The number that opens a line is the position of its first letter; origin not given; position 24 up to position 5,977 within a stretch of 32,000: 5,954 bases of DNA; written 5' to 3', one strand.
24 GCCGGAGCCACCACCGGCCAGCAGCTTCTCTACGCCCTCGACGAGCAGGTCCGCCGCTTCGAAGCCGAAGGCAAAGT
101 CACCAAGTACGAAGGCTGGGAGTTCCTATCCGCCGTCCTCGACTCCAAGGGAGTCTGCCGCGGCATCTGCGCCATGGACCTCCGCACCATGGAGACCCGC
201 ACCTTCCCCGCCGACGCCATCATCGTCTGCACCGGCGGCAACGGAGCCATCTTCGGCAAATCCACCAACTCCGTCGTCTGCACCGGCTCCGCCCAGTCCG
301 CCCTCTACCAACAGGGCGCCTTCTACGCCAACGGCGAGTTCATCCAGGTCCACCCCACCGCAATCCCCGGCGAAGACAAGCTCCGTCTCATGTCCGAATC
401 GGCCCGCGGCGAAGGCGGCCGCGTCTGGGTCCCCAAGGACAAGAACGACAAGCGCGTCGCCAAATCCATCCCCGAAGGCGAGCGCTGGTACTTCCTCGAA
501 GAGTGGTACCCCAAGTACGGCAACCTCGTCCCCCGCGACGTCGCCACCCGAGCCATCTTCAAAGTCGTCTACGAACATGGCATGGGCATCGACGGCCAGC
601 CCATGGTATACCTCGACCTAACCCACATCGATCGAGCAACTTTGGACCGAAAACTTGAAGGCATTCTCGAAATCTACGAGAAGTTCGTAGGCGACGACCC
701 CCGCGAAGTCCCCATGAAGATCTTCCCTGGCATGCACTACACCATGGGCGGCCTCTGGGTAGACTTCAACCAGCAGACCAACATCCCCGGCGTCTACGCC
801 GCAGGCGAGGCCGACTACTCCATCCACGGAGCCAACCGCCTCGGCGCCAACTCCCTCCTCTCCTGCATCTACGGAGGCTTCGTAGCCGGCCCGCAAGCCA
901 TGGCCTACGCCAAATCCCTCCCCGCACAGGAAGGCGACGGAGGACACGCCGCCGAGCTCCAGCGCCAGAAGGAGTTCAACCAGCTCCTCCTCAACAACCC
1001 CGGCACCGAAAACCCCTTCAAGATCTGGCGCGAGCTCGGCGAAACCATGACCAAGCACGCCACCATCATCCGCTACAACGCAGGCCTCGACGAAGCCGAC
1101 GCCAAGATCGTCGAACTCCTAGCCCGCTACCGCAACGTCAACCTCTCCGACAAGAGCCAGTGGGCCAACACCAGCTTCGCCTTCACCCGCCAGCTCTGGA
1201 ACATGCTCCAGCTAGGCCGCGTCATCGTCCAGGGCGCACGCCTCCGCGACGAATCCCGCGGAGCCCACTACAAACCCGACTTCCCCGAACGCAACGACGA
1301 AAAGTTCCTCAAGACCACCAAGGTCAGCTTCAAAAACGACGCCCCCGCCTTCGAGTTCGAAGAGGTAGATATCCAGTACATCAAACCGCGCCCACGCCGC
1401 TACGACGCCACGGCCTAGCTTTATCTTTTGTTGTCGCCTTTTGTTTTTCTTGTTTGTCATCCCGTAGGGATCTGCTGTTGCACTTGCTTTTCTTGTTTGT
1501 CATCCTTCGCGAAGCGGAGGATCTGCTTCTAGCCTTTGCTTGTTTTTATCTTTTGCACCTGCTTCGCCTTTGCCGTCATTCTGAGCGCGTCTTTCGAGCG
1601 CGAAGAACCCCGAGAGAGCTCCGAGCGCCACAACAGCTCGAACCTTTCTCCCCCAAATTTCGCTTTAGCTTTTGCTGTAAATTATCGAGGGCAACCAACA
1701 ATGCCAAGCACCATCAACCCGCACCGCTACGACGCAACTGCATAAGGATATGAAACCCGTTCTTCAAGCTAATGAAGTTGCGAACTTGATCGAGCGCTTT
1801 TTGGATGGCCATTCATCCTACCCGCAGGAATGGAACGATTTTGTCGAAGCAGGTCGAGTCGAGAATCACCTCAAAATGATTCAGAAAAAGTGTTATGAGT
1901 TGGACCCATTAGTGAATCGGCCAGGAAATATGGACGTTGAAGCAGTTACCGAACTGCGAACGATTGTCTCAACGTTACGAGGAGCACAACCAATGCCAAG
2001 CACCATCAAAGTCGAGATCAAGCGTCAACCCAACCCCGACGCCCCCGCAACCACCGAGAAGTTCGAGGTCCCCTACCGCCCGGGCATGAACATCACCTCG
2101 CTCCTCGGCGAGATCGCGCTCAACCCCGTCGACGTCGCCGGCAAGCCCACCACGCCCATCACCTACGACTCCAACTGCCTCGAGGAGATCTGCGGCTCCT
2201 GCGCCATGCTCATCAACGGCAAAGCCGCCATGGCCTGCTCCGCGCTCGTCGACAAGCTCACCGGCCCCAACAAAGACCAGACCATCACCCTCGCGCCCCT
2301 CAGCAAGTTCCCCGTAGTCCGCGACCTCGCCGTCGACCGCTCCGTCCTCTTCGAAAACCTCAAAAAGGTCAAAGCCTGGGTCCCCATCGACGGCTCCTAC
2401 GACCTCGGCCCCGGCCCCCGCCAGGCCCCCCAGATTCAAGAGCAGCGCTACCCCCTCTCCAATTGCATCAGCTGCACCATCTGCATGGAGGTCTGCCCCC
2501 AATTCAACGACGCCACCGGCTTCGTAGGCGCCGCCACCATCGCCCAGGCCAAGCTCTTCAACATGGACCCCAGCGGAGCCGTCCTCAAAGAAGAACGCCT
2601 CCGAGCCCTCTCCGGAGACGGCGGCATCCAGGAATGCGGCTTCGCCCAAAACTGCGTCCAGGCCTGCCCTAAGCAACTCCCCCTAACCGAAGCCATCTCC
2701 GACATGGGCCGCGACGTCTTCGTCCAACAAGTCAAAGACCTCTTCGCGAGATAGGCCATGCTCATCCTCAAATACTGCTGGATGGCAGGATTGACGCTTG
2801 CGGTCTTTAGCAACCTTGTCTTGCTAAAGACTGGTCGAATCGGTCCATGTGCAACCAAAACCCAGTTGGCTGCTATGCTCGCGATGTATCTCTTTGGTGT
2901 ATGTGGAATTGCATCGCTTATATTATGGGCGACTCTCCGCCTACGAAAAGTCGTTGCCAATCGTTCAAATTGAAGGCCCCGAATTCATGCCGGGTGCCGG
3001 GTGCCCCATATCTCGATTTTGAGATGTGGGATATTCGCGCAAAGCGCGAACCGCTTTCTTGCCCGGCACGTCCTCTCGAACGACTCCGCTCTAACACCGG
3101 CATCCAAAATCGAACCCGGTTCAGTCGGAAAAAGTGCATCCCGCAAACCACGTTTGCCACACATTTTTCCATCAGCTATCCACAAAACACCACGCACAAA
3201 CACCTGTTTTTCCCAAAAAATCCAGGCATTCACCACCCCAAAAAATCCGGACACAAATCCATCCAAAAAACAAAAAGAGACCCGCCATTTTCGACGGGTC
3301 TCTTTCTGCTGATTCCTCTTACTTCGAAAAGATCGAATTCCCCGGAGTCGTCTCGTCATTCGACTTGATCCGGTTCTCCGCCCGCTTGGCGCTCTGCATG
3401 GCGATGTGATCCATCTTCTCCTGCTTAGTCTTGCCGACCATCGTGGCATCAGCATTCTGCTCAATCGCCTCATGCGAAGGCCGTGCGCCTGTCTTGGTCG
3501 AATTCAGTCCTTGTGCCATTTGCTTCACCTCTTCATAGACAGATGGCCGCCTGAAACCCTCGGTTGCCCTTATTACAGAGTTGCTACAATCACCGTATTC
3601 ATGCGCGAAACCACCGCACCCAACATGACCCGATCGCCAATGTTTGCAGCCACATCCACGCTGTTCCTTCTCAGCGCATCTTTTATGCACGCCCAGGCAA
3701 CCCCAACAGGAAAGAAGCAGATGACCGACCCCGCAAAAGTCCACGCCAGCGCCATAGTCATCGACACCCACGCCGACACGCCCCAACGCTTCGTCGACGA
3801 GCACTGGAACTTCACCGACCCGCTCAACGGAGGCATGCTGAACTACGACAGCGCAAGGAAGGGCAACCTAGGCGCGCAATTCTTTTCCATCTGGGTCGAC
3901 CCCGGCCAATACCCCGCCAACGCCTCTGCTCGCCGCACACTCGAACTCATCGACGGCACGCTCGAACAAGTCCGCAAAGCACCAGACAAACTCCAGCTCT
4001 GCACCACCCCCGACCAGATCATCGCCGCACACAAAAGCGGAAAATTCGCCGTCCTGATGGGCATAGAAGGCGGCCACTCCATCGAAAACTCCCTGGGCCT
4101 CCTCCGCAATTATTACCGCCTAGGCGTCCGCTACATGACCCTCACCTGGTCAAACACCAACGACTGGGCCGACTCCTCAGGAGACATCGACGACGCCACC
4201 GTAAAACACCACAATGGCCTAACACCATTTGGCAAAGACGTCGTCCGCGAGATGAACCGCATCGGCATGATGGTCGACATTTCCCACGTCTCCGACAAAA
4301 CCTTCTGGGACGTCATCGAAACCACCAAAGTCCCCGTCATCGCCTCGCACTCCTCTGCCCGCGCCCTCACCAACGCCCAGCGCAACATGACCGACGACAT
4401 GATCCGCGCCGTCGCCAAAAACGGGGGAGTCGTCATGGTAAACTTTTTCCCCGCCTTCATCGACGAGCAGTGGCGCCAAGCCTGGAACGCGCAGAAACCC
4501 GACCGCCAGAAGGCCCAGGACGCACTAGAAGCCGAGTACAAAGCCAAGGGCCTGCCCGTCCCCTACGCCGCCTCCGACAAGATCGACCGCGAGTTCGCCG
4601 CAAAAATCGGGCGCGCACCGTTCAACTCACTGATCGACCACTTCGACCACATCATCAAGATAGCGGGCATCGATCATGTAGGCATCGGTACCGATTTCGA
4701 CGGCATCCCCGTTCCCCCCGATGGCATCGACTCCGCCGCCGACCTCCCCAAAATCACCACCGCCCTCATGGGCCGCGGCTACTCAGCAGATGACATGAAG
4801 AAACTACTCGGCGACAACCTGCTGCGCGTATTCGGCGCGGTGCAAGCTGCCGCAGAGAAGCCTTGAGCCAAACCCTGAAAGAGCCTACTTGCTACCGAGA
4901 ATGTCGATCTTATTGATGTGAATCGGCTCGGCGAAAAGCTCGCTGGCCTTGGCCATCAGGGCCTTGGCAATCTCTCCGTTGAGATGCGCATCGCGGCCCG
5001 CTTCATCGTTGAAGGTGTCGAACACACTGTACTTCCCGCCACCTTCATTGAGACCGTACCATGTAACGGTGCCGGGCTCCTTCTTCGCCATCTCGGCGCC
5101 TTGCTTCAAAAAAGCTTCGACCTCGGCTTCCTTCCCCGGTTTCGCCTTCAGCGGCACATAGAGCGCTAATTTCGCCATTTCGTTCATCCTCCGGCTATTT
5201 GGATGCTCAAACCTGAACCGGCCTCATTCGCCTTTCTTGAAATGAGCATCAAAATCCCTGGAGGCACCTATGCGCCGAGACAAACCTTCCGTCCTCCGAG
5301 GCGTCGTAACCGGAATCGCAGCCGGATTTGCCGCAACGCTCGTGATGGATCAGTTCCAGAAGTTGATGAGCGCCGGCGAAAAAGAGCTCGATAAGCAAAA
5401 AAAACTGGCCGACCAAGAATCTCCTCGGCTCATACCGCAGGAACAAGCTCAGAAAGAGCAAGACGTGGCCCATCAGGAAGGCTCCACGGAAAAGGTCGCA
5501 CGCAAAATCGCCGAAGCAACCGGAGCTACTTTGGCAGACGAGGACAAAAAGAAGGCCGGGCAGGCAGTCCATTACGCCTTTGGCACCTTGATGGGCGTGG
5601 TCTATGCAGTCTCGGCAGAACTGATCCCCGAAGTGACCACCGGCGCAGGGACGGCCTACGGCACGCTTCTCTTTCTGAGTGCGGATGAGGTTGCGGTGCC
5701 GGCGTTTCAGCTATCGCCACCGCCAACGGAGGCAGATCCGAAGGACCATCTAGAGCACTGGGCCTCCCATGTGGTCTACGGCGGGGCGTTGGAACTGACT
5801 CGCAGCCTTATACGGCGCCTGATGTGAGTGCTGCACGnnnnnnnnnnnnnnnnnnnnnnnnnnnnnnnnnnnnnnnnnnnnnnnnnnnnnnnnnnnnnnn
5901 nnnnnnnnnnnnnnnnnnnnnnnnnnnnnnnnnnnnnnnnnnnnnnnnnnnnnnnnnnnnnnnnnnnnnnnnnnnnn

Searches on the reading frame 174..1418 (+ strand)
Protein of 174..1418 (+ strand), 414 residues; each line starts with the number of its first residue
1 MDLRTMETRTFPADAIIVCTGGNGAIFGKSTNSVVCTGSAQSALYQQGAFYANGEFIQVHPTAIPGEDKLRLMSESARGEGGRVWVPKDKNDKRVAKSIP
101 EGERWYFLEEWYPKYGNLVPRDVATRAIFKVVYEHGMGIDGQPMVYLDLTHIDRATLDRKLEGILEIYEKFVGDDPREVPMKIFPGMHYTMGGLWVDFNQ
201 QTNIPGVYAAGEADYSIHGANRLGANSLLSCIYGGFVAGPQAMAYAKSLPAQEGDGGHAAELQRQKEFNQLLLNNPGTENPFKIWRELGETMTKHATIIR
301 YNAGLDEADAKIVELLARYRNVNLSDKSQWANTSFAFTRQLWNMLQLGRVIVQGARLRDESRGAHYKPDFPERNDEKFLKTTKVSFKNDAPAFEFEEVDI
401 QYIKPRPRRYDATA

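Call 80: search_protein_families(library=pfam, proteins=[window:174-1418:+], max_evalue=0.00001)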
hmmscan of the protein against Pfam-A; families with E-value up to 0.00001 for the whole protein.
window:174-1418:+ (414 aa): 2 families
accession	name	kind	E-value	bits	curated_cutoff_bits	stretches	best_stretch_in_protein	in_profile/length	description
PF00890.30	FAD_binding_2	-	3.2e-39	135.8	20.4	1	4-228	184-414/414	FAD binding domain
PF02910.25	Succ_DH_flav_C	-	1.8e-36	125.4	20.8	1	286-410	2-130/130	Fumarate reductase flavoprotein C-term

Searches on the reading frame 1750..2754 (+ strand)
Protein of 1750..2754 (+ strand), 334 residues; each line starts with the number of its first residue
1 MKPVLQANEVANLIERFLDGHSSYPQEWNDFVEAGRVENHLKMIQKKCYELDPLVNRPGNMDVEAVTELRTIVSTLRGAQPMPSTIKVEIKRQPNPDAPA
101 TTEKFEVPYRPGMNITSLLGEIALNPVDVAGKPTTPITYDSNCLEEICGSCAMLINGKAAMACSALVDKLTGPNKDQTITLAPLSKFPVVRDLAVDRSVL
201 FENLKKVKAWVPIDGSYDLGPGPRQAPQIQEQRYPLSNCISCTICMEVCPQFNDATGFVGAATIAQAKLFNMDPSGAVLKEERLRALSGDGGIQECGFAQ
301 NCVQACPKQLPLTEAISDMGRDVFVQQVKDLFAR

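Call 80: search_protein_families(library=pfam, proteins=[window:1750-2754:+], max_evalue=0.00001)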
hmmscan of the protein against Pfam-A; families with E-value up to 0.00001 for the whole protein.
window:1750-2754:+ (334 aa): 4 families
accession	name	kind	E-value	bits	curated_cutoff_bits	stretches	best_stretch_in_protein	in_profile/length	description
PF13085.11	Fer2_3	-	6.7e-26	90.8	27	1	87-201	1-106/107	2Fe-2S iron-sulfur cluster binding domain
PF13183.11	Fer4_8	-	1.7e-07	32.1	27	1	236-309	2-67/68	4Fe-4S dicluster domain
PF13237.11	Fer4_10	-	2.9e-06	27.5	25.5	1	237-307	7-53/53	4Fe-4S dicluster domain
PF13534.11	Fer4_17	-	8e-06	26.7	22.2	1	238-310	1-60/61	4Fe-4S dicluster domain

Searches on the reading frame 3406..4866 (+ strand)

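Call 80: search_protein_families(library=pfam, proteins=[window:3406-4866:+], max_evalue=0.00001)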
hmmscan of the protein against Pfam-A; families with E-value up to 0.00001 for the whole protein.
window:3406-4866:+ (486 aa): 1 family
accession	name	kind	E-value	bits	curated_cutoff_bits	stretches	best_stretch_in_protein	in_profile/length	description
PF01244.27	Peptidase_M19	-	2e-111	372.6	26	1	112-477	2-318/319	Membrane dipeptidase (Peptidase family M19)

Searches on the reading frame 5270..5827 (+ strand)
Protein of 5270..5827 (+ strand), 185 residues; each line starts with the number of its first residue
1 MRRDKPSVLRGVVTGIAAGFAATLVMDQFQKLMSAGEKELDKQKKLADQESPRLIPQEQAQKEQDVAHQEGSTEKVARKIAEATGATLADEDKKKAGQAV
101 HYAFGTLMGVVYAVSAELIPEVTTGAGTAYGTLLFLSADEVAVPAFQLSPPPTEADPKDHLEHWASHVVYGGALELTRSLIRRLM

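Call 80: search_protein_families(library=pfam, proteins=[window:5270-5827:+], max_evalue=0.00001)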
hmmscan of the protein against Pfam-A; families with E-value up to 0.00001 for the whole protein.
window:5270-5827:+ (185 aa): 2 families
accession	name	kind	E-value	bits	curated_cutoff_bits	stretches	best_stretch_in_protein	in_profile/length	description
PF07274.17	DUF1440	-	1.4e-13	51.4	34.7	1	87-174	46-133/135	Protein of unknown function (DUF1440)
PF09490.15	CbtA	-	5.4e-06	26.9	30.7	1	8-152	5-132/239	Probable cobalt transporter subunit (CbtA)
